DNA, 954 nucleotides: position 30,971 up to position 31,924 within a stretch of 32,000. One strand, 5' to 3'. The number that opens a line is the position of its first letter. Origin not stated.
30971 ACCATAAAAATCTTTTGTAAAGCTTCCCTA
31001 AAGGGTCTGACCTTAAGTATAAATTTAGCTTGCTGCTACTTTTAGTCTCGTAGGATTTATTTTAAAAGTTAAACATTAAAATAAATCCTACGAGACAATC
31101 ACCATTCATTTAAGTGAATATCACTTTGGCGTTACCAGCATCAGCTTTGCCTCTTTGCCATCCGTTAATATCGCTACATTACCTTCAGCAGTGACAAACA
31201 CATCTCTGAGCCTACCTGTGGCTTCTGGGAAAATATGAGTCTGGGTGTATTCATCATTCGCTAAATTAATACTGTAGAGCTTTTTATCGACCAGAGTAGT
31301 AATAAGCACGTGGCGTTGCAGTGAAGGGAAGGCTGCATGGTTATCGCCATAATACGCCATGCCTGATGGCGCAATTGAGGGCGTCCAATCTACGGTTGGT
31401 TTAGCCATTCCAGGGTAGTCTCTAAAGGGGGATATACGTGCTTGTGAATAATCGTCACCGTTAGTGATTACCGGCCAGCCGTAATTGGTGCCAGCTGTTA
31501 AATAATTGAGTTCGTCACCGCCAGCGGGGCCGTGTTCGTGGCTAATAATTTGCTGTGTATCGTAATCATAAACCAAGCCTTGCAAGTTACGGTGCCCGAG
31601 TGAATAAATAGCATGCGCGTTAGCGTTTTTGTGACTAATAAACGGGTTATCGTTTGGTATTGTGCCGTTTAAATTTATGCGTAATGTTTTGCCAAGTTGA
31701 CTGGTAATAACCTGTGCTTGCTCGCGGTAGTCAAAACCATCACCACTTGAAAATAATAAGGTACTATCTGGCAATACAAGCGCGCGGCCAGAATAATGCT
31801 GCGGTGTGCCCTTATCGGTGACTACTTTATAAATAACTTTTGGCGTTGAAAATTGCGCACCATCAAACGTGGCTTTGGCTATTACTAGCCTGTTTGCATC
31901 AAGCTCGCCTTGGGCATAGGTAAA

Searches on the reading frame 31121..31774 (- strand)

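Call 5: search_protein_families(library=pfam, proteins=[window:31121-31774:-], max_evalue=0.01)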
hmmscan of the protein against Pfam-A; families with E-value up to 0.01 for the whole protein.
window:31121-31774:- (217 aa): 1 family
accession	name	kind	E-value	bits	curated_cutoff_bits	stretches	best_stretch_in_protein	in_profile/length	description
PF07995.17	GSDH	-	1.4e-69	235.3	25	1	2-212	123-331/332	Glucose / Sorbosone dehydrogenase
